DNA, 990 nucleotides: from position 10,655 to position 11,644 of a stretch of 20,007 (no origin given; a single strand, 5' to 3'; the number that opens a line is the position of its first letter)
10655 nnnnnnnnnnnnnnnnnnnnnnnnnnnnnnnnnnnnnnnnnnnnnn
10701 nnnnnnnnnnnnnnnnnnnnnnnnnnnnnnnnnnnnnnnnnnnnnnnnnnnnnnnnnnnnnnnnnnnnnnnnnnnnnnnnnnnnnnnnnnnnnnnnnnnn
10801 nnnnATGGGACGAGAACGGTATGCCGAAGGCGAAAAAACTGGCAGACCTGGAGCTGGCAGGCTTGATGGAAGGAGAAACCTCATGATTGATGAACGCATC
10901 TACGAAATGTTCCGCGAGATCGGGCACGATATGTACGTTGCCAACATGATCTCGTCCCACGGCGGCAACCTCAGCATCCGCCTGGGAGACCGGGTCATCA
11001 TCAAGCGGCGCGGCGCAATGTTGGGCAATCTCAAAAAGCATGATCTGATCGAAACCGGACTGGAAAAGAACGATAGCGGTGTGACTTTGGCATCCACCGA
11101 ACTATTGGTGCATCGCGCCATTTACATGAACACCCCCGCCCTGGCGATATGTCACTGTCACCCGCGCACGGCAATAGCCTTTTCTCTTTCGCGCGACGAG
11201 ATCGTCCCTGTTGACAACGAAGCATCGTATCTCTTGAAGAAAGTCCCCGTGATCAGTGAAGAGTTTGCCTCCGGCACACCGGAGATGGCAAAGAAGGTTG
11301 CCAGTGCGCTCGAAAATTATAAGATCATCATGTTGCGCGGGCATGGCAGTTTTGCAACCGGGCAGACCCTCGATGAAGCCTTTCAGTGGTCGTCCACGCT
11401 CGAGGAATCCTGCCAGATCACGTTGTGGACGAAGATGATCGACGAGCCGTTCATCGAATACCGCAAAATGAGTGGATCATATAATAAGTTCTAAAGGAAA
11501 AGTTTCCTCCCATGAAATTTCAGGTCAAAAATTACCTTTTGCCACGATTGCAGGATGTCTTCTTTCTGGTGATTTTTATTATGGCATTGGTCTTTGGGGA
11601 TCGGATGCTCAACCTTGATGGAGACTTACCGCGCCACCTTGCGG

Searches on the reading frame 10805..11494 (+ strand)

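Call 5: search_protein_families(library=pfam, proteins=[window:10805-11494:+], max_evalue=0.01)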
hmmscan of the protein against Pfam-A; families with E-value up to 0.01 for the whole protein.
window:10805-11494:+ (229 aa): 1 family
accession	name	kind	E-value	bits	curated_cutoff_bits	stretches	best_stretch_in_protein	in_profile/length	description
PF00596.27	Aldolase_II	-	1.3e-34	120.2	22.2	1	38-207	5-183/183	Class II Aldolase and Adducin N-terminal domain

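Call 6: search_protein_families(library=ncbifam, proteins=[window:10805-11494:+], max_evalue=0.001)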
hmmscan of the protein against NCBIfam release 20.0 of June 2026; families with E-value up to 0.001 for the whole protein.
window:10805-11494:+ (229 aa): 26 families (the best 25 are shown)
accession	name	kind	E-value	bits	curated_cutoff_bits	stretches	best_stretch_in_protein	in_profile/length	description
NF006413.0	PRK08660.1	equivalog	1.4e-60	204.3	203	1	34-213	4-181/184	aldolase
NF006208.0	PRK08333.1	equivalog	6.6e-25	87.9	267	1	47-208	20-180/189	aldolase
NF040649.1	FucA_Meth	equivalog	6.1e-20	71.9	250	1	35-209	5-176/179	L-fuculose phosphate aldolase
NF004492.0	PRK05834.1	equivalog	1.8e-19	70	139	1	27-214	1-192/197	hypothetical protein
NF053831.1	RU1PAldHalo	equivalog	2.1e-19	69.8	300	1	44-215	15-188/208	ribulose-1-phosphate aldolase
NF043034.1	OxoTetrPhDc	equivalog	1.7e-16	60.6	250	1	30-210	3-189/205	3-oxo-tetronate 4-phosphate decarboxylase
NF005451.0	PRK07044.1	subfamily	1.8e-13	50.1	207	1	76-219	69-216/256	aldolase II superfamily protein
NF005123.0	PRK06557.1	subfamily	3.8e-13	49.6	251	1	45-215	25-201/223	L-ribulose-5-phosphate 4-epimerase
NF005302.0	PRK06833.1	equivalog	4.5e-13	49.1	264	1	37-217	11-194/214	L-fuculose-phosphate aldolase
NF005984.0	PRK08087.1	subfamily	1.2e-11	44.8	264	1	51-214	25-189/215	L-fuculose-phosphate aldolase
NF004855.0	PRK06208.1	subfamily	1.8e-11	43.8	255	1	96-213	112-231/274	class II aldolase/adducin family protein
NF005186.0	PRK06661.1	equivalog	2.8e-11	43.6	339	1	75-210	51-191/235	hypothetical protein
NF002963.0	PRK03634.1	equivalog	5.6e-11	42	170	1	98-210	120-242/274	rhamnulose-1-phosphate aldolase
NF004527.0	PRK05874.1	equivalog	1e-10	41.5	308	1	40-211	15-191/218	L-fuculose-phosphate aldolase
NF006672.0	PRK09220.1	equivalog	1.1e-09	38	226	1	40-200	19-194/209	methylthioribulose 1-phosphate dehydratase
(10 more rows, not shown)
